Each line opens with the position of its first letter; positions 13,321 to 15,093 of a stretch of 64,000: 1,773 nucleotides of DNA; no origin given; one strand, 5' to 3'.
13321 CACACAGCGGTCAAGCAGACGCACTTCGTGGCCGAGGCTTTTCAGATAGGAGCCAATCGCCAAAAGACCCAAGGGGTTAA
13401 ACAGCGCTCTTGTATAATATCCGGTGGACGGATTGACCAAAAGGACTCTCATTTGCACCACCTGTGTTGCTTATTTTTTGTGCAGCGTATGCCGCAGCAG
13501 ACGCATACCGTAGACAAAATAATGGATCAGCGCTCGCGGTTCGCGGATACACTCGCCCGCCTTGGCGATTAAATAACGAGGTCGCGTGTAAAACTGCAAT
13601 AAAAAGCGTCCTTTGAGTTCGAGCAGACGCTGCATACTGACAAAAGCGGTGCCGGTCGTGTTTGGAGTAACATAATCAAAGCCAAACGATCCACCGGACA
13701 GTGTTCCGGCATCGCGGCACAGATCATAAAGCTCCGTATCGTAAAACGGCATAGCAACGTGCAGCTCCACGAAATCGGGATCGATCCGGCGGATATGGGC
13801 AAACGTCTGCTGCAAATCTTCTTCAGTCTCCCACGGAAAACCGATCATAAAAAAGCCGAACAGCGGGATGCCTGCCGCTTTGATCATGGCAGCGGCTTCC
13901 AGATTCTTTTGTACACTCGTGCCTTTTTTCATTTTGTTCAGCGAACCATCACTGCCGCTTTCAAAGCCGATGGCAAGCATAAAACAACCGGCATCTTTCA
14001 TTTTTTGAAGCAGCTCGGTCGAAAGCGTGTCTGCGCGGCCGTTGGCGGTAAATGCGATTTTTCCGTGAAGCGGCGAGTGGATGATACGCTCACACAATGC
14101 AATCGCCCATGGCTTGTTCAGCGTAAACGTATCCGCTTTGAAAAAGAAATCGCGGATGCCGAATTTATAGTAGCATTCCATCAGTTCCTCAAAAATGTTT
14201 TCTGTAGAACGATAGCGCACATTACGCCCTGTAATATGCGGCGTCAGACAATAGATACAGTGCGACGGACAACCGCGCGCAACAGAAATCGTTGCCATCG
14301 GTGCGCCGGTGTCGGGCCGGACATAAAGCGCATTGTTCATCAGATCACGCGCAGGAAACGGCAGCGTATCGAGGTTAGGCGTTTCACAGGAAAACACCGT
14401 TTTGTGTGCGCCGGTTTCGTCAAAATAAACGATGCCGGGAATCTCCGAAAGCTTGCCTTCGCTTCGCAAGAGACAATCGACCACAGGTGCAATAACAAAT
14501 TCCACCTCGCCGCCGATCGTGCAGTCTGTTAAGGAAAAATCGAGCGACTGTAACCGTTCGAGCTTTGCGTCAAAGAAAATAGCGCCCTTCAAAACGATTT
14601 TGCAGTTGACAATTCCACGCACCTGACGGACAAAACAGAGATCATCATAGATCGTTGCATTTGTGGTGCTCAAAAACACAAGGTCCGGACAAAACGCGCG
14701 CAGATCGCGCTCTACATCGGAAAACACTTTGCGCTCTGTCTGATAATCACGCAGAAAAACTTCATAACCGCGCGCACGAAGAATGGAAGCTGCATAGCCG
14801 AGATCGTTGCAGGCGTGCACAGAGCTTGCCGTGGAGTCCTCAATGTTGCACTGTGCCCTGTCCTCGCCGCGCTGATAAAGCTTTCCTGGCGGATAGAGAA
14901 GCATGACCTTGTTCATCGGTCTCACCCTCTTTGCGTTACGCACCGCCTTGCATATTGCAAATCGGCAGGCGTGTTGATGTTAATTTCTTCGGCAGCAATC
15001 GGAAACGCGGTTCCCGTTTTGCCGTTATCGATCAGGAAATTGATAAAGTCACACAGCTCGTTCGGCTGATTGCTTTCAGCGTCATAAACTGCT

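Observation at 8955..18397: Nine-gene single-promoter operon combining FucI-like isomerase, MtnK-family kinase, nucleotidyltransferase, twin B12-radical SAM enzymes, GtrB-like GT2 and two polytopic membrane proteins: candidate undescribed envelope-glycan pathway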

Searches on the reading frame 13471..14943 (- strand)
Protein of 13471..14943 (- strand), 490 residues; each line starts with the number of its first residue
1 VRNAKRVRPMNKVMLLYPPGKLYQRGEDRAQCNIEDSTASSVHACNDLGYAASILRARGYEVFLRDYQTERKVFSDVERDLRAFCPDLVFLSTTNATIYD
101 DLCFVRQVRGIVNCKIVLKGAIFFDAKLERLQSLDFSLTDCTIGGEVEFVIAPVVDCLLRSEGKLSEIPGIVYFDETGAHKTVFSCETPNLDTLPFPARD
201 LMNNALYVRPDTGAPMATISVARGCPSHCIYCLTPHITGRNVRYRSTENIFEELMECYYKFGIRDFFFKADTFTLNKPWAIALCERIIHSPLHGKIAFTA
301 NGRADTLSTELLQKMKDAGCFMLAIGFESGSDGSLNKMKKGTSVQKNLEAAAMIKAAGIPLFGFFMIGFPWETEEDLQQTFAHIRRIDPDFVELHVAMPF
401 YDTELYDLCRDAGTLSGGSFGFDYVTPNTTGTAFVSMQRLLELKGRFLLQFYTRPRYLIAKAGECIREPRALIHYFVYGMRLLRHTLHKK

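Call 3: search_protein_families(library=pfam, proteins=[window:13471-14943:-], max_evalue=0.01)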
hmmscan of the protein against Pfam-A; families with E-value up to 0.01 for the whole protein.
window:13471-14943:- (490 aa): 2 families
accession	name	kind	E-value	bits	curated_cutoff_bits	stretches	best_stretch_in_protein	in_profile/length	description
PF04055.27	Radical_SAM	-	1.7e-24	87.3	29.5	1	219-382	1-164/166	Radical SAM superfamily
PF02310.24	B12-binding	-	1.1e-05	25.7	32.1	1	50-123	19-91/121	B12 binding domain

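Call 4: search_protein_families(library=ncbifam, proteins=[window:13471-14943:-], max_evalue=0.01)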
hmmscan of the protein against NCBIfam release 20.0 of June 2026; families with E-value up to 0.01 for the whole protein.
window:13471-14943:- (490 aa): 38 families (the best 25 are shown)
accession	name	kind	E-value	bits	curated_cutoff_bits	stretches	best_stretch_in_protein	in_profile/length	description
TIGR03471.1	HpnJ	equivalog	2.9e-45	155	577.6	1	87-470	70-451/472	hopanoid biosynthesis associated radical SAM protein HpnJ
TIGR02026.1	BchE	equivalog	5.3e-36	124.5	481.35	1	50-454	27-430/497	magnesium-protoporphyrin IX monomethyl ester anaerobic oxidative cyclase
TIGR04014.1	B12_SAM_MJ_0865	equivalog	1.5e-30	106.3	360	1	117-409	72-358/434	methyl-coenzyme M reductase glutamine C-methyltransferase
TIGR04072.2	rSAM_ladder_B12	equivalog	8.4e-30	103.8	360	1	51-389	24-351/443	lipid biosynthesis B12-binding/radical SAM protein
NF050148.1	rSAM_ApyD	equivalog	1.7e-28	99.5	750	1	136-407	124-391/645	RiPP biosynthesis radical SAM protein ApyD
TIGR04479.1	bcpD_PhpK_rSAM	subfamily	1.3e-26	93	600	1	51-395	78-417/504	PhpK family radical SAM P-methyltransferase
TIGR04385.1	B12_rSAM_cofa1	equivalog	2.9e-26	92.7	450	1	52-387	27-364/438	B12 lower ligand biosynthesis radical SAM protein BzaD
NF033070.1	rSAM_AprD4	equivalog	3.1e-26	92.3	500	1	166-418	146-399/456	AprD4 family radical SAM diol-dehydratase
TIGR04367.1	HpnR_B12_rSAM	equivalog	1.3e-25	89.9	650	1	51-406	28-370/490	hopanoid C-3 methylase HpnR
NF038361.1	rSAM_Sden_1168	equivalog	4.8e-22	78.2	575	1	126-449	186-513/560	Sden_1168 family B12-binding radical SAM P-methyltransferase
TIGR04013.1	B12_SAM_MJ_1487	hypoth_equivalog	6.3e-22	77.9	251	2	87-254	45-189/382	TIGR04013 family B12-binding domain/radical SAM domain-containing protein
NF045585.1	rSAM_slr0320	equivalog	1.3e-20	73.4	775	1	219-388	238-410/511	photosystem II high light acclimation radical SAM protein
TIGR03975.1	rSAM_ocin_1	subfamily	1e-19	70.5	281.85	1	76-387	119-430/606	RiPP maturation radical SAM C-methyltransferase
TIGR00089.1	TIGR00089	subfamily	3.6e-15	55.7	251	1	212-393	136-324/429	MiaB/RimO family radical SAM methylthiotransferase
NF040546.1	rSAM_CUAEP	equivalog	1.6e-12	46.9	500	1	134-386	94-340/468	CUAEP/CCAEP-tail radical SAM (seleno)protein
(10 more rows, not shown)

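Call 18: search_solved_structures(query=window:13471-14916:-, max_evalue=0.001)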
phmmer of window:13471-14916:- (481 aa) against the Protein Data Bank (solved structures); distinct sequences matched with E-value up to 0.001: 18.
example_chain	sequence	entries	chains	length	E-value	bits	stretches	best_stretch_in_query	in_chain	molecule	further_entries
6fd2_B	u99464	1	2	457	2.1e-23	86.3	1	181-414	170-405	Putative apramycin biosynthetic oxidoreductase 4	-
9ccb_A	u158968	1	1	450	1.7e-17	66.8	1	74-399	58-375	Radical SAM core domain-containing protein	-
5ul2_A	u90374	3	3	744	4.2e-12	49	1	131-399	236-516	OxsB protein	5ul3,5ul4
3ciw_A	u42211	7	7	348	8.6e-06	28.2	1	208-398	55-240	FeFe-Hydrogenase maturase | [FeFe] hydrogenase maturase subunit HydE | Biotin synthetase, putative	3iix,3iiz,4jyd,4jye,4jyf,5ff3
5fep_A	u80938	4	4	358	9.2e-06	28.1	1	208-398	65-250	[FeFe] hydrogenase maturase subunit HydE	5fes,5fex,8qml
7o1p_A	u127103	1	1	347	1.2e-05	27.7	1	208-398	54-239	[FeFe] hydrogenase maturase subunit HydE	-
3cix_A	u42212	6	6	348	1.2e-05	27.7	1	208-398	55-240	FeFe-Hydrogenase maturase | [FeFe] hydrogenase maturase subunit HydE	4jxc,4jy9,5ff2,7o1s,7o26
7o1o_A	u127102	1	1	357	1.3e-05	27.7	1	208-398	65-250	[FeFe] hydrogenase maturase subunit HydE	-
5few_A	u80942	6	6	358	1.3e-05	27.6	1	208-398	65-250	[FeFe] hydrogenase maturase subunit HydE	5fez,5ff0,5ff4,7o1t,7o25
8qmk_A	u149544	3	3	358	1.3e-05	27.6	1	208-398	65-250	[FeFe] hydrogenase maturase subunit HydE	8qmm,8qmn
4jy8_A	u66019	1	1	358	1.3e-05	27.6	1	208-398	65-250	FEFE-HYDROGENASE MATURASE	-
7mjz_A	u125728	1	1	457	1.4e-05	27.5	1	209-373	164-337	tRNA-2-methylthio-N(6)-dimethylallyladenosine synthase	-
7mjv_A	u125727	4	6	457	1.4e-05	27.5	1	209-373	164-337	tRNA-2-methylthio-N(6)-dimethylallyladenosine synthase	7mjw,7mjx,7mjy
6iad_A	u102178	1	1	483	2.3e-05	26.8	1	255-401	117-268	Histone acetyltransferase, ELP3 family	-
6iaz_A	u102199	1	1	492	2.4e-05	26.7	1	255-401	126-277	Histone acetyltransferase, ELP3 family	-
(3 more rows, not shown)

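Call 49: find_related_loci(query=A3, collection=metagenome_contigs, flank=10000)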
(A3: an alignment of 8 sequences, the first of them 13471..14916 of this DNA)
Query A3 (481 aa) in metagenome_contigs; peptide patterns used: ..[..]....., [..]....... (x = any residue, [..] = any of these).
600 stretches matched a pattern (row limit reached: there are more); 37 encode a relative of the query (tblastn E <= 1e-3); 37 distinct loci.
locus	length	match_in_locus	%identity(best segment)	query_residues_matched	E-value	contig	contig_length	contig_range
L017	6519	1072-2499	61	1-476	0e+0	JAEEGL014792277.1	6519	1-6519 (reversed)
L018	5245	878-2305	59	1-476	0e+0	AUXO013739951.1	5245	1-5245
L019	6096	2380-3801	61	3-476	0e+0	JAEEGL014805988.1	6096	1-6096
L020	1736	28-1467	56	1-480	0e+0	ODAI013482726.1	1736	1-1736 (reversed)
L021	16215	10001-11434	56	1-478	0e+0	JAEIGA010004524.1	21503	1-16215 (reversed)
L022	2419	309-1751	57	1-481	0e+0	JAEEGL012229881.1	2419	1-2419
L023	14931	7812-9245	58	1-478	0e+0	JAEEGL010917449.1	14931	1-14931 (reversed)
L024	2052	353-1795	56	1-481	0e+0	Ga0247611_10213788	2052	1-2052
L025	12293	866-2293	57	1-476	0e+0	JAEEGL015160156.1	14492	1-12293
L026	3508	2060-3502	57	1-481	0e+0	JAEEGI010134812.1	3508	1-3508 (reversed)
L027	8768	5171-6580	56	1-470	0e+0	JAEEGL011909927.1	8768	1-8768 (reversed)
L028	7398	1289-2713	52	1-475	0e+0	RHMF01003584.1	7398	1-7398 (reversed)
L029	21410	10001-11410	54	1-470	2e-174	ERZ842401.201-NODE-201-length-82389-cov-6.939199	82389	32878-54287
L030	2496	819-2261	56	1-481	0e+0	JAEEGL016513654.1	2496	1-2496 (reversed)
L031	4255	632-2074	51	1-480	2e-178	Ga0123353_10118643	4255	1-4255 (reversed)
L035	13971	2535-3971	49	1-478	6e-167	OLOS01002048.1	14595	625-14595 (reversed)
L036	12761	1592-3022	52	1-476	1e-165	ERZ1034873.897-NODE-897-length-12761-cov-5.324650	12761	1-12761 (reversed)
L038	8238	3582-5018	47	1-478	1e-161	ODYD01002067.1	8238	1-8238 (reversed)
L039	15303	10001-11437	47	1-478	2e-160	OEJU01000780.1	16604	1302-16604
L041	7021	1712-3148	46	1-478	2e-144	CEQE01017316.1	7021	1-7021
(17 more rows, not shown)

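Call 52: search_protein_families(library=pfam, proteins=[L039:1458-3308:+, L039:3292-4506:+, L039:4493-5551:+, L039:5541-6500:+, L039:6514-7482:+, L039:7482-8699:+, L039:8755-9624:+, L039:9576-10004:+, L039:12186-13730:+, L039:13723-14316:+], max_evalue=0.001)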
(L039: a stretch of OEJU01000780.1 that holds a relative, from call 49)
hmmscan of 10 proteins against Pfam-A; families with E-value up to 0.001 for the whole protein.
L039:1458-3308:+ (616 aa): 4 families
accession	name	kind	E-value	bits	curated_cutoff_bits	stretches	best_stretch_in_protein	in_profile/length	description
PF00733.27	Asn_synthase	-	3.6e-49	168.8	21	1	243-609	2-354/354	Asparagine synthase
PF13522.11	GATase_6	-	3.1e-38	131.2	27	1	33-162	1-130/130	Glutamine amidotransferase domain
PF13537.11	GATase_7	-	5.2e-38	130.3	25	1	48-167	1-122/123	Glutamine amidotransferase domain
PF06508.19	QueC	-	2.8e-06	27.4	22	1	263-336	4-74/210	Queuosine biosynthesis protein QueC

L039:3292-4506:+ (404 aa): 2 families
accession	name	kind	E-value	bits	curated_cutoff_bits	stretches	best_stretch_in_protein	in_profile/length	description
PF01943.22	Polysacc_synt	-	1.7e-23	83.8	28.2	1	11-273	5-266/274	Polysaccharide biosynthesis protein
PF13440.11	Polysacc_synt_3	-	5.3e-09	36.2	23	1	32-281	2-244/293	Polysaccharide biosynthesis protein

L039:4493-5551:+ (352 aa): 1 family
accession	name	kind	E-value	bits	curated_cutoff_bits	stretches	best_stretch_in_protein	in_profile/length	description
PF01041.23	DegT_DnrJ_EryC1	-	2.4e-24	86.7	19.8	1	4-157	41-200/360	DegT/DnrJ/EryC1/StrS aminotransferase family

L039:5541-6500:+ (319 aa): 2 families
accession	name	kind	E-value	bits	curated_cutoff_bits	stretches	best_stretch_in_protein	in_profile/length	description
PF02388.22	FemAB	-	1.3e-13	51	24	1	210-297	300-388/406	FemAB family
PF13480.13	Acetyltransf_6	-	3.6e-07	30.9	22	1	143-268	1-136/143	Acetyltransferase (GNAT) domain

L039:6514-7482:+ (322 aa): 0 families

L039:7482-8699:+ (405 aa): 7 families
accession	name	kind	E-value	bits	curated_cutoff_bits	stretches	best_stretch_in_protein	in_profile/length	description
PF00534.26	Glycos_transf_1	-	3.7e-25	88.9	26.4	1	205-379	6-171/172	Glycosyl transferases group 1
PF13692.12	Glyco_trans_1_4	-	2.1e-22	80.3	27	1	215-366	3-142/142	Glycosyl transferases group 1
PF13439.12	Glyco_transf_4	-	1.6e-15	58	28.5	1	17-193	2-169/170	Glycosyltransferase Family 4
PF13524.12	Glyco_trans_1_2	-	4.9e-14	52.9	25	1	275-394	28-142/144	Glycosyl transferase-like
PF13579.12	Glyco_trans_4_4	-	9e-06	26.5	29.7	1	80-189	68-158/158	Glycosyl transferase 4-like domain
PF00982.27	Glyco_transf_20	-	9.5e-06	25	32.5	0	178-261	239-323/473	Glycosyltransferase family 20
PF13477.12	Glyco_trans_4_2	-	4.5e-05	24.1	23.4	1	21-145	11-135/139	Glycosyl transferase 4-like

L039:8755-9624:+ (289 aa): 1 family
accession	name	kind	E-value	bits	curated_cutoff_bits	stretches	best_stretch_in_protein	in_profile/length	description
PF01040.23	UbiA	-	1.4e-20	74.1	34.2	1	33-250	19-230/250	UbiA prenyltransferase family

L039:9576-10004:+ (142 aa): 1 family
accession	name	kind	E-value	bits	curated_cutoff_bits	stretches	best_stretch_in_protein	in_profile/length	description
PF04138.20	GtrA_DPMS_TM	-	3.7e-07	30.8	26.1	0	86-141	2-55/117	GtrA/DPMS, transmembrane domain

L039:12186-13730:+ (514 aa): 0 families

L039:13723-14316:+ (197 aa): 1 family
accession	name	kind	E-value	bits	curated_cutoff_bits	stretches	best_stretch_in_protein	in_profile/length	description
PF12710.13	HAD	-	3.6e-30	106.2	27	1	5-184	1-188/189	haloacid dehalogenase-like hydrolase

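Call 53: search_protein_families(library=pfam, proteins=[L036:708-1577:+, L036:3790-4830:+, L036:4891-6051:+, L036:7226-8689:+, L036:8693-9901:+, L041:179-1654:+, L041:4045-5808:+, L035:1581-2525:+, L035:3998-4789:+, L035:4792-5520:+], max_evalue=0.001)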
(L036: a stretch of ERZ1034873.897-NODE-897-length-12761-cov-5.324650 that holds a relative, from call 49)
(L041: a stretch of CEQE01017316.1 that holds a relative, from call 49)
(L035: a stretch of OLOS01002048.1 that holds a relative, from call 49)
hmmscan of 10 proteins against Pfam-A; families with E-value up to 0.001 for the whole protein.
L036:708-1577:+ (289 aa): 1 family
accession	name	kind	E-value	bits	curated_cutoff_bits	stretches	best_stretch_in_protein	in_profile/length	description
PF01040.23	UbiA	-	2.8e-26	92.7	34.2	1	36-243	18-220/250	UbiA prenyltransferase family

L036:3790-4830:+ (346 aa): 11 families
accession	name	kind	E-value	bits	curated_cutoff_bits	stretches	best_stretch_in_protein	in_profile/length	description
PF02719.21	Polysacc_synt_2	-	7.4e-108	360.6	20.2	1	7-287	1-291/293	Polysaccharide biosynthesis protein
PF01370.27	Epimerase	-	2.1e-24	86.7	20.9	1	8-225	2-231/240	NAD dependent epimerase/dehydratase family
PF08485.16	Polysacc_syn_2C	-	5.5e-20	71.3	25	1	290-337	1-48/48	Polysaccharide biosynthesis protein C-terminal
PF01073.25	3Beta_HSD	-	4.8e-18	65.6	22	1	8-136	1-122/280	3-beta hydroxysteroid dehydrogenase/isomerase family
PF16363.11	GDP_Man_Dehyd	-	5.1e-16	59.5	27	1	8-227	1-245/332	GDP-mannose 4,6 dehydratase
PF13460.12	NAD_binding_10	-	2.7e-11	44.1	27.2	1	11-156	1-126/184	NAD(P)H-binding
PF07993.18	NAD_binding_4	-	2.2e-09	37.3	20.1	1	9-146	1-152/258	Male sterility protein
PF05368.20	NmrA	-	4.6e-09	36.7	27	1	4-203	2-183/298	NmrA-like family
PF04321.23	RmlD_sub_bind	-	1.8e-08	34.3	27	1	6-132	2-103/287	RmlD substrate binding domain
PF08659.16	KR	-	2.9e-05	24.5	22.6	1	6-81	2-76/180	KR domain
PF00106.31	adh_short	-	0.00054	19.9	26.6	0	5-81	1-72/195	short chain dehydrogenase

L036:4891-6051:+ (386 aa): 8 families
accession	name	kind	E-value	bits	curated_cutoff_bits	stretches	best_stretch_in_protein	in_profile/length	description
PF14667.12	Polysacc_synt_C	-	1.4e-51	173.7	28.7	1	269-378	2-111/111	Polysaccharide biosynthesis C-terminal domain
PF01370.27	Epimerase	-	1e-20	74.6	20.9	1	3-197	1-227/240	NAD dependent epimerase/dehydratase family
PF07993.18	NAD_binding_4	-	5.6e-08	32.7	20.1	1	103-150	166-210/258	Male sterility protein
PF04321.23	RmlD_sub_bind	-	1.2e-06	28.3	27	0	112-227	123-230/287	RmlD substrate binding domain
PF02719.21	Polysacc_synt_2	-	3.1e-06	27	20.2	1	73-189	97-211/293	Polysaccharide biosynthesis protein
PF16363.11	GDP_Man_Dehyd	-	0.00012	22.1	27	0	111-202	150-244/332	GDP-mannose 4,6 dehydratase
PF07883.17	Cupin_2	-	0.00016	21.8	27.2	0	293-364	6-68/70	Cupin domain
PF06560.17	GPI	-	0.00057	19.6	20.7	0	303-366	74-144/182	Glucose-6-phosphate isomerase (GPI)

L036:7226-8689:+ (487 aa): 0 families

L036:8693-9901:+ (402 aa): 6 families
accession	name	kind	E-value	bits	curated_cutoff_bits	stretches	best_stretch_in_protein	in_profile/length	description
PF13175.12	AAA_15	-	9.5e-22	78.6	32.1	1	5-380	1-374/374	AAA ATPase domain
PF13304.12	AAA_21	-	7.3e-20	72.7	27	2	248-381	157-304/304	AAA domain, putative AbiEii toxin, Type IV TA system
PF00005.33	ABC_tran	-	2.1e-05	25.6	25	0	22-49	7-34/137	ABC transporter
PF13555.12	AAA_29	-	4.1e-05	23.7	27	1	19-48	15-44/61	P-loop containing region of AAA domain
PF13476.12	AAA_23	-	0.00033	21.8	27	0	18-241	12-177/201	AAA domain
PF02463.25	SMC_N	-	0.00066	19.6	40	0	24-46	22-44/220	RecF/RecN/SMC N terminal domain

L041:179-1654:+ (491 aa): 5 families
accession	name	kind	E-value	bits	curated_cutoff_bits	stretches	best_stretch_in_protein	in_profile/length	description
PF00483.29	NTP_transferase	-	1.9e-24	87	21.2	1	14-232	2-227/245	Nucleotidyl transferase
PF00535.33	Glycos_transf_2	-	1.4e-22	80.9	23.3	1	258-374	1-126/168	Glycosyl transferase family 2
PF12804.13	NTP_transf_3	-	6.6e-16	59.3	27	1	14-122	1-99/160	MobA-like NTP transferase domain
PF01128.25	IspD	-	1.5e-06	28.6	27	1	15-90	4-73/221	2-C-methyl-D-erythritol 4-phosphate cytidylyltransferase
PF13704.12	Glyco_tranf_2_4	-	0.00085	20.2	27.5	0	265-316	2-52/98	Glycosyl transferase family 2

L041:4045-5808:+ (587 aa): 0 families

L035:1581-2525:+ (314 aa): 1 family
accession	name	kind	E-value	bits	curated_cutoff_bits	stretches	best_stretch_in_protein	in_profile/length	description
PF01040.23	UbiA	-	9.7e-13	48.4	34.2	1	37-180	21-145/250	UbiA prenyltransferase family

L035:3998-4789:+ (263 aa): 1 family
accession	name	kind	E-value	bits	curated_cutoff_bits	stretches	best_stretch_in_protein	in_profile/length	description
PF01061.29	ABC2_membrane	-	1.7e-06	28.2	26.9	1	25-223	10-210/211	ABC-2 type transporter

L035:4792-5520:+ (242 aa): 7 families
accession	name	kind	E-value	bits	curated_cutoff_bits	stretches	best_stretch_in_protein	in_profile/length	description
PF00005.33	ABC_tran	-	2.6e-21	77.1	25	1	42-172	2-135/137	ABC transporter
PF13555.12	AAA_29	-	4.1e-06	26.9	27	1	44-79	15-50/61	P-loop containing region of AAA domain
PF13476.12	AAA_23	-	6.3e-06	27.4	27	1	34-141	3-123/201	AAA domain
PF02463.25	SMC_N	-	8.6e-06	25.8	40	0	35-72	7-45/220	RecF/RecN/SMC N terminal domain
PF13304.12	AAA_21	-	3.5e-05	24.4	27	1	53-86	1-34/304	AAA domain, putative AbiEii toxin, Type IV TA system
PF09818.15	ABC_ATPase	-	0.00012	21.6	23.2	0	48-72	77-100/283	P-loop domain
PF13175.12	AAA_15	-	0.00023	21.3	32.1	1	35-112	8-55/374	AAA ATPase domain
